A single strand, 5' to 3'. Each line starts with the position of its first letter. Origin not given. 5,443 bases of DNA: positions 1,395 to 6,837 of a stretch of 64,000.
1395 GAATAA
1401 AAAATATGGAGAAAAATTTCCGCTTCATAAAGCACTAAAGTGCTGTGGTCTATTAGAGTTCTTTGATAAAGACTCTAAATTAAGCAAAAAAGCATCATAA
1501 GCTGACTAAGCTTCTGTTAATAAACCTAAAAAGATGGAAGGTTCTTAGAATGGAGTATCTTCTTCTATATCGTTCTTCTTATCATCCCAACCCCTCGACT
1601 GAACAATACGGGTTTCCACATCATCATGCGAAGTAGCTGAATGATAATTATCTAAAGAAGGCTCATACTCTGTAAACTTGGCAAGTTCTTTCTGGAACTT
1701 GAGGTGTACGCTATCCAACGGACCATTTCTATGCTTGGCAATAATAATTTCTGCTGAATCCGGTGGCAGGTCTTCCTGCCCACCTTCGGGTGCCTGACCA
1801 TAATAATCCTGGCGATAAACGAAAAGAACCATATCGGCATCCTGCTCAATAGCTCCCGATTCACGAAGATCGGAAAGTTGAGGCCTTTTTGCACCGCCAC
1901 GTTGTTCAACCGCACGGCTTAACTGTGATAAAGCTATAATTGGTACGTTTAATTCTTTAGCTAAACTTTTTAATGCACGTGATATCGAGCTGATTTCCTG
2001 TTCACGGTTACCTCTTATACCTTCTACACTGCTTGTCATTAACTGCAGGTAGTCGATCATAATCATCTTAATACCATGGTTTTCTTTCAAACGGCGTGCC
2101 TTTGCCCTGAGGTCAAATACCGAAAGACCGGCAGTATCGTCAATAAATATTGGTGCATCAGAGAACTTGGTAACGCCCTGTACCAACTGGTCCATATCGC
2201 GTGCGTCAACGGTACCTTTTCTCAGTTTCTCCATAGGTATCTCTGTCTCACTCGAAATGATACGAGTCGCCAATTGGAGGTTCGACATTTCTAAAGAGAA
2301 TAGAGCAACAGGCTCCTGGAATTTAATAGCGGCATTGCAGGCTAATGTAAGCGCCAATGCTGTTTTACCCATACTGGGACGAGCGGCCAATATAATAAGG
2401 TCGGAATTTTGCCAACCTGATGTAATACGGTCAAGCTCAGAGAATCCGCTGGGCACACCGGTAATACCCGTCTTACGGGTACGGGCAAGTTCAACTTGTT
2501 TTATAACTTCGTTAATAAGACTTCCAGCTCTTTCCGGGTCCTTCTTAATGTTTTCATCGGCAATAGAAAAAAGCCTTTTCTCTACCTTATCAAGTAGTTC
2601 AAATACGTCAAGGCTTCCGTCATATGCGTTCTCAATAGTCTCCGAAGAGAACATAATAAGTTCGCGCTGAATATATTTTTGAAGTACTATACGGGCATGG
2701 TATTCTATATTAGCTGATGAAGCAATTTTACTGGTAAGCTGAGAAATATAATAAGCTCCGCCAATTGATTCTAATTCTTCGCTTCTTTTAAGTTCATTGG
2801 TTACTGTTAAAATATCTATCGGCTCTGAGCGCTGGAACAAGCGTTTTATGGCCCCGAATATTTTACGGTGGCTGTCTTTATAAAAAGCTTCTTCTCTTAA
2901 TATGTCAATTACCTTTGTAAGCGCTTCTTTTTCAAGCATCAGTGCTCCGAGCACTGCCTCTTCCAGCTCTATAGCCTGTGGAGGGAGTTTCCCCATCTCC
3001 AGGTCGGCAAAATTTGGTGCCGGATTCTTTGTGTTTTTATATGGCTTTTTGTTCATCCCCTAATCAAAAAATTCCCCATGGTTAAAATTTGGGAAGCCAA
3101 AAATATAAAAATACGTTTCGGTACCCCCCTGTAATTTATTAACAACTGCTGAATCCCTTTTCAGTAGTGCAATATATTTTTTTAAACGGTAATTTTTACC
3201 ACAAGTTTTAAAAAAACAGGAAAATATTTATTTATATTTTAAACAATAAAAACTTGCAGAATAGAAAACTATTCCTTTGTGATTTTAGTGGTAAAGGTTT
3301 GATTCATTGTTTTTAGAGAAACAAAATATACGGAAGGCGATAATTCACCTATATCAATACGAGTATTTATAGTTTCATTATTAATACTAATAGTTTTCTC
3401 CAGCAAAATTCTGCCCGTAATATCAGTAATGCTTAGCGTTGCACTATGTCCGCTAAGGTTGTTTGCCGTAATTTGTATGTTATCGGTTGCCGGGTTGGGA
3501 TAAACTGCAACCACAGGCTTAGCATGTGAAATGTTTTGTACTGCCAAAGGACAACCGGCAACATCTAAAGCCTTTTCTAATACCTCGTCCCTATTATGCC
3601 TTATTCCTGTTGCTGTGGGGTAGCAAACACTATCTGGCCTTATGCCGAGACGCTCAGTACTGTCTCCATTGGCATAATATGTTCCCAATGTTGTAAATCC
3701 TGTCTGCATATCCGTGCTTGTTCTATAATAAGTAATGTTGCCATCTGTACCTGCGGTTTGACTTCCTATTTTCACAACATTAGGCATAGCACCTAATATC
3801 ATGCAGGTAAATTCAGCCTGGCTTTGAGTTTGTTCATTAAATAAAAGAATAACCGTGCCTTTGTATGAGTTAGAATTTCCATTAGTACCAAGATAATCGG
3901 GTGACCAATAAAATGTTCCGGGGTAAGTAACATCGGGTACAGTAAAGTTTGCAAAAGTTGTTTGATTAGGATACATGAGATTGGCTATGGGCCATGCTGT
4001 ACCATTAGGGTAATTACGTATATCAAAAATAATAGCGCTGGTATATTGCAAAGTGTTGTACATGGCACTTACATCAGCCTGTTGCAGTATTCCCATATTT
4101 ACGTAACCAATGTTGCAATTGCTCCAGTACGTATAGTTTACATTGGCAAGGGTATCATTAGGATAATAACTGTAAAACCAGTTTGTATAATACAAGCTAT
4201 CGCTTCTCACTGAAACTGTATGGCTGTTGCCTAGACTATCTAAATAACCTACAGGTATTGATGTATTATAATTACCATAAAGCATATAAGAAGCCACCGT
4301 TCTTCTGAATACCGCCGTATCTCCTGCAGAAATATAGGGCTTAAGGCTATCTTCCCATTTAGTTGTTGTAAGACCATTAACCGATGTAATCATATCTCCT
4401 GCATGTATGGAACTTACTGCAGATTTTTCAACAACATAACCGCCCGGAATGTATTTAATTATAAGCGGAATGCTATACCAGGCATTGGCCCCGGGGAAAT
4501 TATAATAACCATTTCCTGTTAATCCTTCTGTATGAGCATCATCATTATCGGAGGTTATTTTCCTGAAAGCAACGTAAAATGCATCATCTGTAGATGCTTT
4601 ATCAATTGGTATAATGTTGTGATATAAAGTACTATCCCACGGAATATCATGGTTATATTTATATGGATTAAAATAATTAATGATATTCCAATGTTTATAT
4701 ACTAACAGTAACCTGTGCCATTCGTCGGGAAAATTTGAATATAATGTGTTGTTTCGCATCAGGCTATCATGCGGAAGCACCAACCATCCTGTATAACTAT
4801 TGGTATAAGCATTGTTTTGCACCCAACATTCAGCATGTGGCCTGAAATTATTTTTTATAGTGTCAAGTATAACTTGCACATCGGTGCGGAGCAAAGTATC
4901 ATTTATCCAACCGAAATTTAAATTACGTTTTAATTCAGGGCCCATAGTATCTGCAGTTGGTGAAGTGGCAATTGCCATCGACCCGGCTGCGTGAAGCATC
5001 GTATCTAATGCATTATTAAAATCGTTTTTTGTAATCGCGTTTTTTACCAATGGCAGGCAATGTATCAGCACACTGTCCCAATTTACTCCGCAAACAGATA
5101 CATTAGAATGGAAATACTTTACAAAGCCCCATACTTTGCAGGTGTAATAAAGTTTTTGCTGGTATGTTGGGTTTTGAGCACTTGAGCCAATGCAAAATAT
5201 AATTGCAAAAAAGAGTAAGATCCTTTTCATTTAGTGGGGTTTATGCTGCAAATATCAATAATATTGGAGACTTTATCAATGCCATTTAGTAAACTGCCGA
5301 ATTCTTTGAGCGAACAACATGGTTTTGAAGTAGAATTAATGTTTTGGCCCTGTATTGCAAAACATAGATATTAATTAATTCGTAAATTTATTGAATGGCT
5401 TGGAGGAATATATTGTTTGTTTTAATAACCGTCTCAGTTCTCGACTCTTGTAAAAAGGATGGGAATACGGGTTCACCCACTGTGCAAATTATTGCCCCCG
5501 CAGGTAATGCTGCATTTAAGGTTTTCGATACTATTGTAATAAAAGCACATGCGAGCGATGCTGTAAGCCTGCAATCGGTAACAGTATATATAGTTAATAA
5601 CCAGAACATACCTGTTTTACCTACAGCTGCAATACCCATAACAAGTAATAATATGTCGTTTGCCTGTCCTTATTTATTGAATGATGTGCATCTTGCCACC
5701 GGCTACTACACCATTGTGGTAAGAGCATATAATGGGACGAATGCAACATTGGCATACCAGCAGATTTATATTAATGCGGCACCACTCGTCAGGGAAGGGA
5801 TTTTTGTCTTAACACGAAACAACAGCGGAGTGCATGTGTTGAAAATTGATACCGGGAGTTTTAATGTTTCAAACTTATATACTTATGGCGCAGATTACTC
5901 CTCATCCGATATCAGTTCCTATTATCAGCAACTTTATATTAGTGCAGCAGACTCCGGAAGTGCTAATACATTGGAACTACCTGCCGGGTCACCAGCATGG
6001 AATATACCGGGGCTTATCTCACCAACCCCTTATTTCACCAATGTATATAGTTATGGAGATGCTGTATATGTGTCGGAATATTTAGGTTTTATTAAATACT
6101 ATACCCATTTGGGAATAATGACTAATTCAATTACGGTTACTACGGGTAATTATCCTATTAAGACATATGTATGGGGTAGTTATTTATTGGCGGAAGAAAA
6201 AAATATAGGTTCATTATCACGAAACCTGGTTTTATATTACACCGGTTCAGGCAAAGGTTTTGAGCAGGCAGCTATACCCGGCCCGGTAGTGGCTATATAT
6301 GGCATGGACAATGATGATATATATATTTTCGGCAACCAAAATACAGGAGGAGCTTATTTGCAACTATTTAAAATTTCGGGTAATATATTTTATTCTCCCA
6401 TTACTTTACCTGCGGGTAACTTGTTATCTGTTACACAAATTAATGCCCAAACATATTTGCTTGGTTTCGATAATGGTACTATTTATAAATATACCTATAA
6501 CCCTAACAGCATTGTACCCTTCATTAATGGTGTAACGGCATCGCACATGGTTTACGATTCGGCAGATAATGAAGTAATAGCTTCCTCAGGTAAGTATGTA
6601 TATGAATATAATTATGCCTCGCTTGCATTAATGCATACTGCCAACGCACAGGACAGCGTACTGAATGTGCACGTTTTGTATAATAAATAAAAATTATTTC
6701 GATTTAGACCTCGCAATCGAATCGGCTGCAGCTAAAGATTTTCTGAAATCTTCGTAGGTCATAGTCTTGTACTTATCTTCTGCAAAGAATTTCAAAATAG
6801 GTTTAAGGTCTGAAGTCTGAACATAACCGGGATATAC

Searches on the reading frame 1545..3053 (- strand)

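Call 93: search_protein_families(library=pfam, proteins=[window:1545-3053:-], max_evalue=0.0001)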
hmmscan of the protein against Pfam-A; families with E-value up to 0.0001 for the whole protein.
window:1545-3053:- (502 aa): 3 families
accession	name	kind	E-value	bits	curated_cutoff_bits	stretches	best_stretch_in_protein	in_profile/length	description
PF03796.21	DnaB_C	-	8.6e-108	360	27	1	199-461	1-254/255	DnaB-like helicase C terminal domain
PF00772.26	DnaB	-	3.2e-34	117.5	23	1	24-124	2-102/103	DnaB-like helicase N terminal domain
PF13481.12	AAA_25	-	5.2e-13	49.5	27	1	200-377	15-189/195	AAA domain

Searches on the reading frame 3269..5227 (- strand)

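Call 93: search_protein_families(library=pfam, proteins=[window:3269-5227:-], max_evalue=0.0001)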
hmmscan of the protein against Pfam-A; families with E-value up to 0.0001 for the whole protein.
window:3269-5227:- (652 aa): 2 families
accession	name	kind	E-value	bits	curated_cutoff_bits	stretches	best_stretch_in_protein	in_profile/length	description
PF18962.6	Por_Secre_tail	-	7.3e-14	52.3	27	1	575-649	1-73/75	Secretion system C-terminal sorting domain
PF03572.23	Peptidase_S41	-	1.3e-08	35.1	24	1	372-533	1-163/165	Peptidase family S41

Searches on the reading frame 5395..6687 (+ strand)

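Call 93: search_protein_families(library=pfam, proteins=[window:5395-6687:+], max_evalue=0.0001)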
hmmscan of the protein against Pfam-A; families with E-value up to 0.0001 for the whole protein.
window:5395-6687:+ (431 aa): 1 family
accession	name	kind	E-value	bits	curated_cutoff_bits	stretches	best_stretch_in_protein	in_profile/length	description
PF17957.7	Big_7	-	4.7e-08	34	24.1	1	28-108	1-69/70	Bacterial Ig domain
